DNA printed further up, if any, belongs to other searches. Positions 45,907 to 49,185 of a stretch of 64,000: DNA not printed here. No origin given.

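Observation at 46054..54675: Putative polyprenyl-phosphate-sugar-dependent (protein O-mannosylation-like) glycosylation operon with an embedded amidotransferase and methyltransferase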

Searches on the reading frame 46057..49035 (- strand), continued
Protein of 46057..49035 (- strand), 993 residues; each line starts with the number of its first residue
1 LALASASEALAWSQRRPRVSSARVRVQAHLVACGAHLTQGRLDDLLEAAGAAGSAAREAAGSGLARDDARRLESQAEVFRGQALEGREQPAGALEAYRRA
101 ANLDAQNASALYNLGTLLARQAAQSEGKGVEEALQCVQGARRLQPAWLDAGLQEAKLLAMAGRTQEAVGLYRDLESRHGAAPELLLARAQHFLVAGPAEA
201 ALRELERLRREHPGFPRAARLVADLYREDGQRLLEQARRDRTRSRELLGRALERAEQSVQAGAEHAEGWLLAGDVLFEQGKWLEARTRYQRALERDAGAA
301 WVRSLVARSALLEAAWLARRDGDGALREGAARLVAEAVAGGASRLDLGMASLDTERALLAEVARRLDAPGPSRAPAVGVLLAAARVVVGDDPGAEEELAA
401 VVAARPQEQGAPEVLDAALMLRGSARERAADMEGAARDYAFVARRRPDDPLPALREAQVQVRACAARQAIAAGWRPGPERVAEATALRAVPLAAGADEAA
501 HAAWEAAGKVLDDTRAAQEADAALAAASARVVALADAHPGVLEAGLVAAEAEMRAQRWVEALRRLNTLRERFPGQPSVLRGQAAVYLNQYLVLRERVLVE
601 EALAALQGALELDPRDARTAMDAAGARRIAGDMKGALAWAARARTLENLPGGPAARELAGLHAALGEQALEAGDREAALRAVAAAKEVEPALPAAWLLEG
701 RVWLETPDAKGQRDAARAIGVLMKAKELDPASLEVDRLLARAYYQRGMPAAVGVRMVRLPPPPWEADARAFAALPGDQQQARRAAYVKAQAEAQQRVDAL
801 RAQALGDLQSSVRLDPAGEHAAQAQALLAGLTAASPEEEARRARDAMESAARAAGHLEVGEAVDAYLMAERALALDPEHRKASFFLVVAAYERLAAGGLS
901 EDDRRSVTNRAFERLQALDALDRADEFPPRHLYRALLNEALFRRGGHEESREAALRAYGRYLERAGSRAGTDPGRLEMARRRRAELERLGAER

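Call 79: search_protein_families(library=pfam, proteins=[L162:4615-5334:-, L162:5331-6344:-, P0056], max_evalue=0.01)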
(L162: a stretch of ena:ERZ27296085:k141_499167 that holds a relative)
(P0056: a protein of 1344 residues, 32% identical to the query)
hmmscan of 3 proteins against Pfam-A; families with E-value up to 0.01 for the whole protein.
L162:4615-5334:- (239 aa): 6 families
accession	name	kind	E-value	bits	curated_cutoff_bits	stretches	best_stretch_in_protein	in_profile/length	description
PF13649.12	Methyltransf_25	-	6.4e-15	56.1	27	1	66-152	2-88/97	Methyltransferase domain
PF08242.18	Methyltransf_12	-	2.9e-14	54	30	1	66-154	1-89/98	Methyltransferase domain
PF13489.12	Methyltransf_23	-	1.1e-13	51.7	27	1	47-209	7-162/164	Methyltransferase domain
PF08241.18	Methyltransf_11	-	1.7e-12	48.3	21.2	1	66-144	1-77/95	Methyltransferase domain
PF13847.12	Methyltransf_31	-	0.0024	18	27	1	62-153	4-100/145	Methyltransferase domain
PF02353.26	CMAS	-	0.0049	16.7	27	1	41-140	42-140/273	Mycolic acid cyclopropane synthetase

L162:5331-6344:- (337 aa): 2 families
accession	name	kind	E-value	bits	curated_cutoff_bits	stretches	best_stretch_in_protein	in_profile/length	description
PF01368.27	DHH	-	8.5e-10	39.4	28.1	1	20-149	2-103/125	DHH family, N-terminal domain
PF02272.25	DHHA1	-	1.8e-05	25.5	25.9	1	277-323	43-95/102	DHHA1 domain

P0056 (1344 aa): 5 families
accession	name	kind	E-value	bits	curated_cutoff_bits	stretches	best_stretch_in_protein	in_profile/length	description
PF14559.12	TPR_19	-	2.3e-09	37.9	25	2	545-602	6-64/68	Tetratricopeptide repeat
PF13431.12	TPR_17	-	1.5e-08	34.7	24.4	0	991-1017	7-33/34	Tetratricopeptide repeat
PF13432.12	TPR_16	-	1.2e-05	26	32.7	1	1043-1106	2-65/65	Tetratricopeptide repeat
PF23914.1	TPR_CcmH_CycH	-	0.00018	21.8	42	1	494-583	17-140/158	Cytochrome c-type biogenesis protein H TPR domain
PF13414.12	TPR_11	-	0.00067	19.7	26.8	0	514-538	15-39/42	TPR repeat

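Call 88: search_protein_families(library=pfam, alignment_id=A6, max_evalue=5)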
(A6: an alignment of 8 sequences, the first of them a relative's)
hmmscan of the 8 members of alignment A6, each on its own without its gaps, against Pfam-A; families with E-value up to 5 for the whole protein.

A. member 1, P0048 (1433 aa): 10 families
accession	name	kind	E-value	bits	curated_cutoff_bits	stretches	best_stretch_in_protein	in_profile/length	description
PF13414.12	TPR_11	-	1.9e-14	53.5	26.8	3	532-561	12-41/42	TPR repeat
PF14559.12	TPR_19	-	7.7e-05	23.4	25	5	598-665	1-68/68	Tetratricopeptide repeat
PF13431.12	TPR_17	-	0.00021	21.7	24.4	1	536-561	1-26/34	Tetratricopeptide repeat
PF13432.12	TPR_16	-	0.002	19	32.7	9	677-740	9-65/65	Tetratricopeptide repeat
PF07719.23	TPR_2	-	0.0033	17.9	27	2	706-736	1-31/34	Tetratricopeptide repeat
PF13424.12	TPR_12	-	0.0077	16.8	30.1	1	675-735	13-74/77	Tetratricopeptide repeat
PF13428.12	TPR_14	-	0.018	16.1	23.5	5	707-747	2-42/44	Tetratricopeptide repeat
PF25058.1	ARM_TT21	-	0.024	15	27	1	592-667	61-139/155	Tetratricopeptide repeat protein 21 ARM repeat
PF00515.34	TPR_1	-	2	8.8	27.8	0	520-544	7-31/34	Tetratricopeptide repeat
PF12895.13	ANAPC3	-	3.1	8.6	27.2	0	690-731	41-81/82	Anaphase-promoting complex, cyclosome, subunit 3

B. families by the number of members that match (of 8 scanned): 35 families (the first 25 are shown)
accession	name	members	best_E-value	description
PF14559.12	TPR_19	8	1.8e-16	Tetratricopeptide repeat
PF13414.12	TPR_11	8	3.5e-16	TPR repeat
PF13432.12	TPR_16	8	2.5e-09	Tetratricopeptide repeat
PF13428.12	TPR_14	7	1.2e-13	Tetratricopeptide repeat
PF07719.23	TPR_2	7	2.1e-13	Tetratricopeptide repeat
PF13431.12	TPR_17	7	2.5e-10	Tetratricopeptide repeat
PF25058.1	ARM_TT21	7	2.6e-06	Tetratricopeptide repeat protein 21 ARM repeat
PF00515.34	TPR_1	6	2.4e-10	Tetratricopeptide repeat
PF13181.12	TPR_8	5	6.4e-10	Tetratricopeptide repeat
PF13174.12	TPR_6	5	2e-05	Tetratricopeptide repeat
PF23914.1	TPR_CcmH_CycH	4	2.8e-11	Cytochrome c-type biogenesis protein H TPR domain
PF12895.13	ANAPC3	4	2.7e-06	Anaphase-promoting complex, cyclosome, subunit 3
PF13525.12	YfiO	3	0.013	Outer membrane lipoprotein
PF20225.4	DUF6584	3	0.015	Family of unknown function (DUF6584)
PF09613.16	HrpB1_HrpK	3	0.16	Bacterial type III secretion protein (HrpB1_HrpK)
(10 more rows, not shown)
